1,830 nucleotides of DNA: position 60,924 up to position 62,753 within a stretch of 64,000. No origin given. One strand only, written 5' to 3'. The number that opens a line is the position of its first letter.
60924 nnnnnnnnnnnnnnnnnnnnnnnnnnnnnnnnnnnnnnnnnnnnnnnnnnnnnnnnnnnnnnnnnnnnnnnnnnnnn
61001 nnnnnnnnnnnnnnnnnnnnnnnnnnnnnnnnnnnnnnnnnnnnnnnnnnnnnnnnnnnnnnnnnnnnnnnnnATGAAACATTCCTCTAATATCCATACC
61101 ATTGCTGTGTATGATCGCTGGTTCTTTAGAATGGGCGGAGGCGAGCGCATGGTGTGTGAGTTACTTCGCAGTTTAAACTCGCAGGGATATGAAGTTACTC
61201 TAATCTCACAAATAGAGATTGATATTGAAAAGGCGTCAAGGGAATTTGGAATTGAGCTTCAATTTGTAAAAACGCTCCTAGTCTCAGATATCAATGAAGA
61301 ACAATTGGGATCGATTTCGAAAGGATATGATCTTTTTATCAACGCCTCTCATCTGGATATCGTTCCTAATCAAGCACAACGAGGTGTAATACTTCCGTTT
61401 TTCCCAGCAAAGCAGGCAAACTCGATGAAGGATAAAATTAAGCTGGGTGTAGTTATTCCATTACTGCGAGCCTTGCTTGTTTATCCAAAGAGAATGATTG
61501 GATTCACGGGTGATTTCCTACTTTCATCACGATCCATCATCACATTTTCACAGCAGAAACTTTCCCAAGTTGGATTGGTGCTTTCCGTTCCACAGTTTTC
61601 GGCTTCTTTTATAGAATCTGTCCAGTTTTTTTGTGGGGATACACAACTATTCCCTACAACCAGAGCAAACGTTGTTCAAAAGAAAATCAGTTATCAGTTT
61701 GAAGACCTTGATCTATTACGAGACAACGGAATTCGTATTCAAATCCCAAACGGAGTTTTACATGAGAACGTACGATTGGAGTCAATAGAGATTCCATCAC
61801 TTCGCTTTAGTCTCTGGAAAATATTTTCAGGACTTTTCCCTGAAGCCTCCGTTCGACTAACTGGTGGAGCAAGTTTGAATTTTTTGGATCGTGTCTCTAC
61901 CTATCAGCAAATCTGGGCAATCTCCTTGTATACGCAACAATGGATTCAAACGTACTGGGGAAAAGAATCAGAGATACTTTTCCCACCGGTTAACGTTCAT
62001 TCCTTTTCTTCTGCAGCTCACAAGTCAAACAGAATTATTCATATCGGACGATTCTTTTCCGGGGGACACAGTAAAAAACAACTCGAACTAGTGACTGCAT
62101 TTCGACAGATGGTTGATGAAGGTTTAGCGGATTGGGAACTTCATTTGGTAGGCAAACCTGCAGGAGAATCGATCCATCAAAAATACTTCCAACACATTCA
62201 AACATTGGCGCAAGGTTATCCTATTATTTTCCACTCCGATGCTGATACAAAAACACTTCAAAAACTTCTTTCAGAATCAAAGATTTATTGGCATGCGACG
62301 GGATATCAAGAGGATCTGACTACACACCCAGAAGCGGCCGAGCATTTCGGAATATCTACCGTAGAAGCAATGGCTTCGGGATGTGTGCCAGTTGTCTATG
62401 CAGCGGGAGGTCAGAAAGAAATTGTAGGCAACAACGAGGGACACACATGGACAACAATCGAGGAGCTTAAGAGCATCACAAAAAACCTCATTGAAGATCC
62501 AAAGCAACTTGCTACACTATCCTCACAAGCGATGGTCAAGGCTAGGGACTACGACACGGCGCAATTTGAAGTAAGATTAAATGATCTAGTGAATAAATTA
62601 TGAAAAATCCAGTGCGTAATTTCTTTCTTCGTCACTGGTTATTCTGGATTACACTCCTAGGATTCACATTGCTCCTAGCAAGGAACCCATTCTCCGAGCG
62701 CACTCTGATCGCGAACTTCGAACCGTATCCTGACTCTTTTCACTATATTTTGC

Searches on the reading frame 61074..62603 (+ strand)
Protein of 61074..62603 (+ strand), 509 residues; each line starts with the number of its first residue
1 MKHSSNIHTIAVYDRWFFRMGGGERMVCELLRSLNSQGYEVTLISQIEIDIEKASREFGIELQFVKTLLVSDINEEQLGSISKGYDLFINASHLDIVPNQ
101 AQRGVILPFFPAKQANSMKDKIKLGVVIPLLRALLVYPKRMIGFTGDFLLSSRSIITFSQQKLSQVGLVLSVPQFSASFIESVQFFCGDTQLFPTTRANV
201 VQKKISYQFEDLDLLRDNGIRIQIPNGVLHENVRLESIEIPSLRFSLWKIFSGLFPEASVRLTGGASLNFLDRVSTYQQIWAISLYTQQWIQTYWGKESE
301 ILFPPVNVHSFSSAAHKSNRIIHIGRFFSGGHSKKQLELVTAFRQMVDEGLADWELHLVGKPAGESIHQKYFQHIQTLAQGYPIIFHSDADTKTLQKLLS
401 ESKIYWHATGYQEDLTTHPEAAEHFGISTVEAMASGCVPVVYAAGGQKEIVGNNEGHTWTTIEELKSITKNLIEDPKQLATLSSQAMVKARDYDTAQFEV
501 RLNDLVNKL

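Call 3: search_protein_families(library=pfam, proteins=[window:61074-62603:+], max_evalue=0.01)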
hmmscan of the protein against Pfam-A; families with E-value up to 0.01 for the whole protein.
window:61074-62603:+ (509 aa): 3 families
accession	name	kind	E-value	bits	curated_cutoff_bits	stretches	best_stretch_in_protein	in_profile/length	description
PF00534.26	Glycos_transf_1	-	3.7e-15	56.3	26.4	1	314-483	11-166/172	Glycosyl transferases group 1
PF13692.12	Glyco_trans_1_4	-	1.4e-10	42.1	27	1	319-456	2-120/142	Glycosyl transferases group 1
PF13439.12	Glyco_transf_4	-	0.0076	16.7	28.5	0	20-46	1-27/170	Glycosyltransferase Family 4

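Call 4: search_protein_families(library=ncbifam, proteins=[window:61074-62603:+], max_evalue=0.01)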
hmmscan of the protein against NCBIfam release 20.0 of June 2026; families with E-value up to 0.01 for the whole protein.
window:61074-62603:+ (509 aa): 7 families
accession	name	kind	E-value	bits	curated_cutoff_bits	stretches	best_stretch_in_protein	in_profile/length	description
TIGR03999.1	thiol_BshA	equivalog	6.7e-07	28.6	273.7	1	414-497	274-361/375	N-acetyl-alpha-D-glucosaminyl L-malate synthase BshA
NF041876.1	EPS_EpsE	equivalog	1.3e-06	28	400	1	332-489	225-375/389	exopolysaccharide biosynthesis GT4 family glycosyltransferase EpsE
NF053787.1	GlcN_PG_synth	equivalog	0.00051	19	480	1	414-474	263-325/361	N-acetylglucosaminyl phosphatidylglycerol synthase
TIGR03088.1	stp2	hypoth_equivalog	0.0015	17.6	409.05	0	312-499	188-358/374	TIGR03088 family PEP-CTERM/XrtA system glycosyltransferase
NF010698.0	PRK14098.1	equivalog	0.0024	16.6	754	1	392-456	363-425/489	starch synthase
TIGR02095.1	glgA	subfamily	0.0059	15.3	328.45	1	414-456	370-412/477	glycogen/starch synthase, ADP-glucose type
NF038295.1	EPS_HpsP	equivalog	0.0069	15.4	550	0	328-478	213-352/388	hormogonium polysaccharide biosynthesis glycosyltransferase HpsP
